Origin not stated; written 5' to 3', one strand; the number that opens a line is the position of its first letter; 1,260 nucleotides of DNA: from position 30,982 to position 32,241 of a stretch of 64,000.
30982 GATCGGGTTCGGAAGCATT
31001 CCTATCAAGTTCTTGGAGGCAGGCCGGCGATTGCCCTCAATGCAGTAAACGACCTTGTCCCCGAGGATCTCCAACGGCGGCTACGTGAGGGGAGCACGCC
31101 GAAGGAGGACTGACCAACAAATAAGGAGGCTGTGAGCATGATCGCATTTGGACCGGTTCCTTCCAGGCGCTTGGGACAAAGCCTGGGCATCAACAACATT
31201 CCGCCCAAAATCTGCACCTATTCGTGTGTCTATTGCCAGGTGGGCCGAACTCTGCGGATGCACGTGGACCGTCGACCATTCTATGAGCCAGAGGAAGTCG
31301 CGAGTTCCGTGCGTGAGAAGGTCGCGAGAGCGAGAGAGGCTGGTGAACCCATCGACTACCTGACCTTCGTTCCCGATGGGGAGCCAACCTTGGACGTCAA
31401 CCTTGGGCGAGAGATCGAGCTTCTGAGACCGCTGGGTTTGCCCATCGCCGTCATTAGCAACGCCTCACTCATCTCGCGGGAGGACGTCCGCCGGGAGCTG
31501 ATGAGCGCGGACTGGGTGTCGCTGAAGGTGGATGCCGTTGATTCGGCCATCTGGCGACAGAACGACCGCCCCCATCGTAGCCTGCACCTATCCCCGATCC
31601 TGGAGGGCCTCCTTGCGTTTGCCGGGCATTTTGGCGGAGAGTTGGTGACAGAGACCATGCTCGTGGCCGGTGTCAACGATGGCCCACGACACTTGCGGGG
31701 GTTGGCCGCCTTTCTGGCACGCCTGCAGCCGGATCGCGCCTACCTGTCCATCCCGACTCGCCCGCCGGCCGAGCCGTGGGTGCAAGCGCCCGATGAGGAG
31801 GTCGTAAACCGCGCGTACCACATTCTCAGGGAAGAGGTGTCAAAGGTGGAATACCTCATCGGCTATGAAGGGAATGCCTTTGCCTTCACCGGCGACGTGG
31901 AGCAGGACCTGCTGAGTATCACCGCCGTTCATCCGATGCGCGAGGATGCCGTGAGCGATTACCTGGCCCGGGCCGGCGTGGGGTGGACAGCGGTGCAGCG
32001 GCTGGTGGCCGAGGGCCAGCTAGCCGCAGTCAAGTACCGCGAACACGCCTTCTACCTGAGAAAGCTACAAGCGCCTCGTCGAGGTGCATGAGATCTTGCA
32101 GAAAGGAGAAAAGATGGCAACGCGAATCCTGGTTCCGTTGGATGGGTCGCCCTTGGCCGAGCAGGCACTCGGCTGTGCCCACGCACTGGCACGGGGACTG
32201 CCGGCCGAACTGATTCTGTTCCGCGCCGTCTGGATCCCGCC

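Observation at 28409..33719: Uncharacterised DUF1638 / MBL-fold / small ORF / COG0731 radical-SAM / tandem-USP / Fur-family operon behind a consensus promoter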

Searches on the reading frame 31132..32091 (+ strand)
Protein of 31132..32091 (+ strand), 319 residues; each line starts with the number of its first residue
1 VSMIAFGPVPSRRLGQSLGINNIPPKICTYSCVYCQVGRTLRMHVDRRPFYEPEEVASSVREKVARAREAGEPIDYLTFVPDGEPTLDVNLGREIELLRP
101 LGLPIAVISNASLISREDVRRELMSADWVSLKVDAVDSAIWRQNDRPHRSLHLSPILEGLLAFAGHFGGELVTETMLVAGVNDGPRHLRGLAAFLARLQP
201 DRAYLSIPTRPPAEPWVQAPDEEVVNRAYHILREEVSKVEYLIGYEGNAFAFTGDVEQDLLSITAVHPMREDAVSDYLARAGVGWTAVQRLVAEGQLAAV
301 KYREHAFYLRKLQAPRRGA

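Call 3: search_protein_families(library=pfam, proteins=[window:31132-32091:+], max_evalue=0.01)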
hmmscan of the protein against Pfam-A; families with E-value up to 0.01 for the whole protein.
window:31132-32091:+ (319 aa): 1 family
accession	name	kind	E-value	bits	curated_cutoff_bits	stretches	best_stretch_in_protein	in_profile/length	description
PF04055.27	Radical_SAM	-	1.4e-12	48.5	29.5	1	24-184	3-157/166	Radical SAM superfamily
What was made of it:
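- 31138..32091 (+): Radical-SAM enzyme of an uncharacterised family. It has the N-terminal motif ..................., a single CxxxCxxC (C26, C30, C33), and a small C-terminal alpha/beta domain. Pfam Radical_SAM 48.5 bits (call 3).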

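Call 4: search_protein_families(library=ncbifam, proteins=[window:31132-32091:+], max_evalue=0.01)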
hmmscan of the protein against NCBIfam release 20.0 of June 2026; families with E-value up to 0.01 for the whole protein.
window:31132-32091:+ (319 aa): 1 family
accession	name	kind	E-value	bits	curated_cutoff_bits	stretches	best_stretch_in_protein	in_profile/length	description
NF038283.1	viperin_w_prok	equivalog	4.4e-08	32.6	180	1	26-148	10-129/281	viperin family antiviral radical SAM protein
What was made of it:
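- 31138..32091 (+): No NCBIfam equivalog (call 4).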

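Call 10: search_solved_structures(query=window:31132-32091:+, max_evalue=0.01)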
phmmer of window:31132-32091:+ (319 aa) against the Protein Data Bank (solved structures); distinct sequences matched with E-value up to 0.01: 1.
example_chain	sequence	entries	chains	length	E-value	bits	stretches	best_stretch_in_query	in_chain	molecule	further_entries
6fz6_A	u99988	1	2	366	0.006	19.3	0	28-235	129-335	Probable dual-specificity RNA methyltransferase RlmN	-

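Call 11: find_homologous_proteins(query=window:31132-32091:+, max_evalue=1e-10)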
Query window:31132-32091:+ (319 aa): 8000 proteins with E <= 1e-10 among 8000 candidates; the best 120 are listed.
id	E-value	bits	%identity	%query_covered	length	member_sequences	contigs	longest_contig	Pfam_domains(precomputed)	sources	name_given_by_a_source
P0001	5.7e-209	711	100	99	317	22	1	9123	PF04055.28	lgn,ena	-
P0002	3.1e-163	561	79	99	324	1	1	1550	PF04055.28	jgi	-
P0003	4.8e-160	550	78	99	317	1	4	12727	PF04055.28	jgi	jgi:wyosine [tRNA(Phe)-imidazoG37] synthetase (radical SAM superfamily)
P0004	2.7e-159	548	76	99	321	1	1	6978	PF04055.28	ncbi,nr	ncbi:MAG: radical SAM protein [Anaerolineae bacterium]|nr:radical SAM protein [Anaerolineae bacteriu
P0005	5.7e-159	547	77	99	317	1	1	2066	PF04055.28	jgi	jgi:wyosine [tRNA(Phe)-imidazoG37] synthetase (radical SAM superfamily)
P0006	1.6e-158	545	78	97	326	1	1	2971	PF04055.28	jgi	jgi:wyosine [tRNA(Phe)-imidazoG37] synthetase (radical SAM superfamily)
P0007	7.7e-158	543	75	99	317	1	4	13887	PF04055.28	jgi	jgi:wyosine [tRNA(Phe)-imidazoG37] synthetase (radical SAM superfamily)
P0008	1.9e-157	542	76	96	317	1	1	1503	PF04055.28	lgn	-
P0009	4.6e-157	540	76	97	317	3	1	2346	PF04055.28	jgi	jgi:wyosine [tRNA(Phe)-imidazoG37] synthetase (radical SAM superfamily)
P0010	4.7e-157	540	76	99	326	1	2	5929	PF04055.28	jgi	jgi:wyosine [tRNA(Phe)-imidazoG37] synthetase (radical SAM superfamily)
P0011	9.0e-157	539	75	99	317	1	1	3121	PF04055.28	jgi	jgi:wyosine [tRNA(Phe)-imidazoG37] synthetase (radical SAM superfamily)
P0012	1.8e-156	538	77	98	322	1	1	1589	PF04055.28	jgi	jgi:wyosine [tRNA(Phe)-imidazoG37] synthetase (radical SAM superfamily)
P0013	2.2e-156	538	76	97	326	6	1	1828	PF04055.28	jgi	jgi:wyosine [tRNA(Phe)-imidazoG37] synthetase (radical SAM superfamily)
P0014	6.8e-156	537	76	98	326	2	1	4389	PF04055.28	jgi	jgi:wyosine [tRNA(Phe)-imidazoG37] synthetase (radical SAM superfamily)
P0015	1.7e-155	535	76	98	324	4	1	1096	PF04055.28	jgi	jgi:wyosine [tRNA(Phe)-imidazoG37] synthetase (radical SAM superfamily)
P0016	5.5e-155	534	75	97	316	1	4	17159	PF04055.28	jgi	jgi:wyosine [tRNA(Phe)-imidazoG37] synthetase (radical SAM superfamily)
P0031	7.1e-153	527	75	98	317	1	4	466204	PF04055.28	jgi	jgi:wyosine [tRNA(Phe)-imidazoG37] synthetase (radical SAM superfamily)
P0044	2.8e-151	521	73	99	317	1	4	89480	PF04055.28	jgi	jgi:wyosine [tRNA(Phe)-imidazoG37] synthetase (radical SAM superfamily)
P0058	1.1e-149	516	74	98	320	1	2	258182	PF04055.28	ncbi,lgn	-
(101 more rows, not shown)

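Call 12: find_encoding_contigs(protein=P0031, flank=8000, max_places=3)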
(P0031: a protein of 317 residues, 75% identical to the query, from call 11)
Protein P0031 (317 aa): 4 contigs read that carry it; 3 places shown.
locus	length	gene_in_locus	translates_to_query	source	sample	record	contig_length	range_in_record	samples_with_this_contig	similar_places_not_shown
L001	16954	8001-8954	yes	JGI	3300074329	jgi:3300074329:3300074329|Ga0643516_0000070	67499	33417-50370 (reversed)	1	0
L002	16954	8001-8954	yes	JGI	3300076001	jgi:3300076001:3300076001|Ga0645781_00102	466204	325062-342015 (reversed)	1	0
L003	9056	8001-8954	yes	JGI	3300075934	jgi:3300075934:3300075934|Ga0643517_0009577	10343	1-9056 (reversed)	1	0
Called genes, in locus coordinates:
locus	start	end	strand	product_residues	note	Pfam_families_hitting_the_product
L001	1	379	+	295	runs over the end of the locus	PF02754:CCG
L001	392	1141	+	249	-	PF13534:Fer4_17 (faint), PF00037:Fer4 (faint), PF13183:Fer4_8 (weak), PF13237:Fer4_10, PF12838:Fer4_7, PF13187:Fer4_9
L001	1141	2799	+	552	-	PF00890:FAD_binding_2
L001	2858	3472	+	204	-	PF07920:DUF1684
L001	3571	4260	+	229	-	PF07796:DUF1638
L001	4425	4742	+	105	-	-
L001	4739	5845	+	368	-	PF01513:NAD_kinase, PF00781:DAGK_cat (weak), PF20143:NAD_kinase_C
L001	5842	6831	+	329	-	PF00155:Aminotran_1_2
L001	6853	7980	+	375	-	PF04015:DUF362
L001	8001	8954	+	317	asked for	PF04055:Radical_SAM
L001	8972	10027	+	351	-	PF04055:Radical_SAM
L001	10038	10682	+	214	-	PF00586:AIRS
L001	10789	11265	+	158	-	PF00582:Usp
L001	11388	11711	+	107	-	PF02922:CBM_48, PF16561:AMPK1_CBM (weak)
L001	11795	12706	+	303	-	PF00582:Usp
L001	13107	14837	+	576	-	PF05116:S6PP (faint), PF08282:Hydrolase_3, PF01935:DUF87, PF19027:DUF5752 (faint)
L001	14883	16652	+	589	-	PF00702:Hydrolase (faint), PF05116:S6PP (weak), PF08282:Hydrolase_3, PF01935:DUF87 (weak), PF19027:DUF5752 (weak)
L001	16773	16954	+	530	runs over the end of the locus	PF00571:CBS, PF00582:Usp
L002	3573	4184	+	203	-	PF07796:DUF1638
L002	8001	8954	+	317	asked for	PF04055:Radical_SAM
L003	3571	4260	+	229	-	PF07796:DUF1638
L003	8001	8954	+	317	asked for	PF04055:Radical_SAM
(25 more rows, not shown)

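Call 13: find_encoding_contigs(protein=P0058, flank=8000, max_places=3)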
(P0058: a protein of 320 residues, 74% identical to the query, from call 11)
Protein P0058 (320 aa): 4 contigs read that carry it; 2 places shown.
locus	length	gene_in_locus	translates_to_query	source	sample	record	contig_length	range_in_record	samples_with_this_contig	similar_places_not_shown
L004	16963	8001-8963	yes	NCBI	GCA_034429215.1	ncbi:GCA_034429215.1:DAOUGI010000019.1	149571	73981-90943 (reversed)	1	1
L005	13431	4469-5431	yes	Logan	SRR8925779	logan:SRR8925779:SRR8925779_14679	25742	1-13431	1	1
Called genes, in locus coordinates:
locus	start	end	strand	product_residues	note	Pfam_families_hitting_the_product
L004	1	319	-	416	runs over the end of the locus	PF13620:CarboxypepD_reg, PF00326:Peptidase_S9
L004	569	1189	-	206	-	-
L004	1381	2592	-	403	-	PF01545:Cation_efflux, PF16916:ZT_dimer, PF02579:Nitro_FeMo-Co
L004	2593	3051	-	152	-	PF01592:NifU_N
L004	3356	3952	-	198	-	-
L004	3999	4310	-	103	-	PF02915:Rubrerythrin (weak)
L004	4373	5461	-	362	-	PF01883:FeS_assembly_P, PF01656:CbiA, PF10609:ParA, PF13614:AAA_31 (weak)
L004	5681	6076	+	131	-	PF03551:PadR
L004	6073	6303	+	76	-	PF04016:DUF364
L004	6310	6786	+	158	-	PF08821:CGGC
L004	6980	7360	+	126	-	PF17253:DUF5320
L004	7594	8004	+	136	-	PF02566:OsmC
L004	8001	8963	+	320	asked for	PF04055:Radical_SAM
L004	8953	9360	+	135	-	PF01592:NifU_N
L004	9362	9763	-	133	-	-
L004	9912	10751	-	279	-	PF00005:ABC_tran, PF02463:SMC_N (weak), PF13175:AAA_15 (faint), PF13304:AAA_21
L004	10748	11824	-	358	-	PF01032:FecCD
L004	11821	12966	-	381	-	PF01497:Peripla_BP_2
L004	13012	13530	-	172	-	PF03551:PadR, PF13601:HTH_34 (weak), PF10400:Vir_act_alpha_C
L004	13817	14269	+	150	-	PF01475:FUR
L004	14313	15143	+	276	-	PF02535:Zip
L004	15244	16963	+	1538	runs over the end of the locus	PF12773:DZR, PF13240:Zn_Ribbon_1 (faint), PF13374:TPR_10 (faint), PF00211:Guanylate_cyc, PF13191:AAA_16, PF00515:TPR_1 (faint), PF13424:TPR_12, PF13424:TPR_12, +6 more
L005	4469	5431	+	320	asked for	PF04055:Radical_SAM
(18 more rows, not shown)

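Call 18: find_encoding_contigs(protein=window:31132-32091:+, flank=10000, max_places=4)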
Protein window:31132-32091:+ (319 aa): no gene with exactly this product is on record in the collection.

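Call 19: find_encoding_contigs(protein=P0044, flank=8000, max_places=2)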
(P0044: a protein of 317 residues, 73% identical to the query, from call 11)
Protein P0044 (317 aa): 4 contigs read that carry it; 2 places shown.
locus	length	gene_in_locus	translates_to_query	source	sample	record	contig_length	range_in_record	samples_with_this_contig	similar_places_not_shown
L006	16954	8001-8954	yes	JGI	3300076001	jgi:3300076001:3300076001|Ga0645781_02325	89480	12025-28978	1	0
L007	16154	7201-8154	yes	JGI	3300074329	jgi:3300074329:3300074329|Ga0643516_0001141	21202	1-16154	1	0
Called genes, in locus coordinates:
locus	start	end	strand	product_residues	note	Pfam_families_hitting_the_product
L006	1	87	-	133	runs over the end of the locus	-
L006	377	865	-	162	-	PF02579:Nitro_FeMo-Co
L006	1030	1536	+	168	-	-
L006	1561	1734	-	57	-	PF00037:Fer4 (weak), PF13183:Fer4_8 (faint), PF13237:Fer4_10, PF12838:Fer4_7, PF13187:Fer4_9, PF25160:LdpA_Fe-S-bd (weak), PF12797:Fer4_2 (weak), PF00037:Fer4 (weak), +4 more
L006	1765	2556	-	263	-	PF04454:Linocin_M18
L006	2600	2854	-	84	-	-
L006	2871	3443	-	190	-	PF10609:ParA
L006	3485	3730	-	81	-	PF10609:ParA, PF01656:CbiA (faint)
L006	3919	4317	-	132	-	PF03551:PadR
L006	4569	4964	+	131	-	PF03551:PadR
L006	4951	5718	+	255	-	PF13938:DUF4213, PF04016:DUF364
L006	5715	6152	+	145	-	PF08821:CGGC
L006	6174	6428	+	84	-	PF17253:DUF5320 (weak)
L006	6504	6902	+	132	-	PF17253:DUF5320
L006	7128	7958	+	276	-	PF00753:Lactamase_B, PF23023:Anti-Pycsar_Apyc1, PF12706:Lactamase_B_2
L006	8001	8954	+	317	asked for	PF04055:Radical_SAM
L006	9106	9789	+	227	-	-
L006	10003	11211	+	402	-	PF00089:Trypsin, PF13365:Trypsin_2, PF13180:PDZ_2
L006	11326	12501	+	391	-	PF17820:PDZ_6 (faint), PF00089:Trypsin, PF13365:Trypsin_2, PF00595:PDZ (faint), PF13180:PDZ_2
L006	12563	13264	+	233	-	PF00072:Response_reg, PF00486:Trans_reg_C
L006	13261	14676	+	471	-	PF00672:HAMP, PF00512:HisKA, PF02518:HATPase_c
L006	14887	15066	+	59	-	-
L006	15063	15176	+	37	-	-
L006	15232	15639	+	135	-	PF13470:PIN_3, PF01850:PIN (faint)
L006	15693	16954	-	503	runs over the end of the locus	PF02074:Peptidase_M32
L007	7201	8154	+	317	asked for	PF04055:Radical_SAM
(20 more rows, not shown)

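Call 32: search_protein_representatives(protein=window:31138-32091:+)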
Query: 317 residues. Proteins with E-value up to 0.001 (for the whole library): 4186; up to 1e-10: 2704; up to 1e-30: 819. The best 150 are listed.
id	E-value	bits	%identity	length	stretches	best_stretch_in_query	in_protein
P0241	3.1e-130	450.7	63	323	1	2-311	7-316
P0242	1.6e-120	418.8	60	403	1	3-311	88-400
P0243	4.0e-112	391.2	58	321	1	2-311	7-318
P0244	7.9e-106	370.5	54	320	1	3-312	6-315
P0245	4.8e-105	367.9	62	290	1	2-268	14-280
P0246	1.2e-102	360.0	53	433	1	1-312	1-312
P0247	2.5e-101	355.7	52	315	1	1-308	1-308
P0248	3.2e-101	355.4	53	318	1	2-311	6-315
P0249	2.2e-99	349.3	49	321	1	2-310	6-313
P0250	6.8e-99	347.7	53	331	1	3-309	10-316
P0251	7.6e-98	344.3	49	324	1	2-312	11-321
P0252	2.3e-97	342.7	60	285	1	42-312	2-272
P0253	2.4e-96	339.3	53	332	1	2-316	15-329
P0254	1.3e-93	330.4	50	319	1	2-315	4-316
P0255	1.6e-93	330.1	52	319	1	2-311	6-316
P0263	2.0e-88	313.3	48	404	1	1-309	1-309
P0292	4.6e-77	276.0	46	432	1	2-307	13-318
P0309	2.4e-72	260.5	43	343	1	3-315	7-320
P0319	1.5e-69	251.3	42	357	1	2-307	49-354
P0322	4.4e-68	246.5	40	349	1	3-307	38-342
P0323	4.7e-68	246.4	43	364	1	2-309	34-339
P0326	1.2e-65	238.5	57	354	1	106-316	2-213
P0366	3.2e-58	214.1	46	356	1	73-306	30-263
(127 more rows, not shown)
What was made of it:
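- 31138..32091 (+): 819 representative clusters at E<=1e-30 (call 32).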

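Call 38: find_related_loci(query=A3, collection=genome_contigs, flank=10000)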
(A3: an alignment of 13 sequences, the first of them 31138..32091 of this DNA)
Query A3 (317 aa) in genome_contigs; peptide patterns used: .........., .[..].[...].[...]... (x = any residue, [..] = any of these).
600 stretches matched a pattern (row limit reached: there are more); 592 encode a relative of the query (tblastn E <= 1e-3); the best 80 are kept; 80 distinct loci.
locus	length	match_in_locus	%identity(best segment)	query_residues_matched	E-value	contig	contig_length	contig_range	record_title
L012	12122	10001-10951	70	1-317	4e-150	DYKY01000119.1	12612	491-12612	MAG TPA_asm: Thermoflexus sp. isolate SulCav_AS07-7_59_19 SulCav_AS07_7_4908_length_12612_cov_8_735924, whole genome sho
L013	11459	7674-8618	71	2-316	3e-149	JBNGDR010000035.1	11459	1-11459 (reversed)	MAG: Anaerolineae bacterium isolate E05-034 bin59_IDBA_re-assembly_contigs.fa-35, whole genome shotgun sequence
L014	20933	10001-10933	68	1-311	4e-147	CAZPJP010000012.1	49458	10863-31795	MAG TPA_asm: uncultured Anaerolineales bacterium isolate SRP319275_co2_257 genome assembly, contig: NODE_325_length_4945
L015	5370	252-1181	70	1-310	2e-147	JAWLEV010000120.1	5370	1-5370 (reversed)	MAG: Anaerolineae bacterium isolate 20BLK6-1.bin.88 NODE_19659_length_5370_cov_15.850503, whole genome shotgun sequence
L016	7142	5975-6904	69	1-310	6e-146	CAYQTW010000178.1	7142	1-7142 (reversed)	MAG TPA_asm: uncultured Anaerolineales bacterium isolate binchicken_co355_303 genome assembly, contig: NODE_9064_length_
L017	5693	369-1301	67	1-311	4e-145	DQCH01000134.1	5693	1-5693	MAG TPA_asm: Candidatus Acetothermia bacterium isolate UBA9294 contig_67304, whole genome shotgun sequence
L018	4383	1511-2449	68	1-313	2e-147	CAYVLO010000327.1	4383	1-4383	MAG TPA_asm: uncultured Anaerolineaceae bacterium isolate SRP241341_co1_181 genome assembly, contig: NODE_17090_length_4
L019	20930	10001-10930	66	1-310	5e-141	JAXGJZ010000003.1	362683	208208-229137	MAG: Desulfobacterales bacterium isolate AnMBR.bin174 bin174_3, whole genome shotgun sequence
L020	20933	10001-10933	66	1-311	6e-141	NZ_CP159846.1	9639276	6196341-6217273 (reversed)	Desulfosarcina variabilis str. Montpellier chromosome, complete genome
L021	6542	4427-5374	64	1-316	1e-140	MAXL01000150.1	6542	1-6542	MAG: Desulfobacterales bacterium S5133MH16 k99_1538519, whole genome shotgun sequence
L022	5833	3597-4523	66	2-310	2e-140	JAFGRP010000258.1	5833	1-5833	MAG: Deltaproteobacteria bacterium isolate Zod_Metabat.836 k87_14649285, whole genome shotgun sequence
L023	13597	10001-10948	62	1-316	9e-139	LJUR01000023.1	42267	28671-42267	MAG: Deltaproteobacteria bacterium SM23_61 WORSMTZ_4035, whole genome shotgun sequence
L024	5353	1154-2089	63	1-312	3e-138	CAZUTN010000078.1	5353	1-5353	MAG TPA_asm: uncultured Candidatus Bathyarchaeia archaeon isolate binchicken_co252_10 genome assembly, contig: NODE_1828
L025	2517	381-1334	67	1-317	4e-145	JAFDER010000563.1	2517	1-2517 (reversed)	MAG: Deltaproteobacteria bacterium isolate Meg19_46_Bin_197 Meg19_46_Bin_197_scaffold_176279, whole genome shotgun seque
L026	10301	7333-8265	63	1-311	7e-137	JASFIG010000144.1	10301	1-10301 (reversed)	MAG: Desulfobacterales bacterium isolate D0608S12metaG_Bin_143 D0608S12metaG_FD_scaffold_775_c1, whole genome shotgun se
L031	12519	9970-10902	60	2-312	2e-132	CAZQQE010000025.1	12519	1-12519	MAG TPA_asm: uncultured Thermoplasmatales archaeon isolate binchicken_co164_19 genome assembly, contig: NODE_1349_length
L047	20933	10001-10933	60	2-312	8e-125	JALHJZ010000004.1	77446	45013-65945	MAG: Candidatus Bipolaricaulota bacterium isolate 8-LJY_034 scaffold_71, whole genome shotgun sequence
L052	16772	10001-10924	58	3-310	4e-121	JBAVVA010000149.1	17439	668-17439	MAG: Candidatus Aminicenantales bacterium isolate MFD01683_ilm_asm_bin15 k127_87255, whole genome shotgun sequence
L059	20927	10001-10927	60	2-310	2e-119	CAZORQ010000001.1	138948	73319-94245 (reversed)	MAG TPA_asm: uncultured Thermotogae bacterium isolate binchicken_co334_334 genome assembly, contig: NODE_117_length_1389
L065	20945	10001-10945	56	1-317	1e-117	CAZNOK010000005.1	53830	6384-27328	MAG TPA_asm: uncultured Verrucomicrobiota bacterium isolate SRP098346_co1_451 genome assembly, contig: NODE_258_length_5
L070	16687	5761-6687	56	1-316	2e-116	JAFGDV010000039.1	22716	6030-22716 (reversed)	MAG: Candidatus Altiarchaeota archaeon isolate Zod_Metabat.1191 k87_12946607, whole genome shotgun sequence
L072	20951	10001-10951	52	2-316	2e-115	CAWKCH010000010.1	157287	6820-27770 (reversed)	MAG: Candidatus Bathyarchaeota archaeon isolate MFD03804.bin.2.28 genome assembly, contig: contig_42656, whole genome sh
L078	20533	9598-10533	55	1-312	1e-114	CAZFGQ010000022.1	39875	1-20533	MAG TPA_asm: uncultured Spirochaetota bacterium isolate binchicken_co19_489 genome assembly, contig: NODE_1238_length_39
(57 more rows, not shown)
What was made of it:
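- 31138..32091 (+): At least 592 species-level loci (call 38).
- At least 592 species-level loci in anaerobic bacteria and archaea (call 38).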
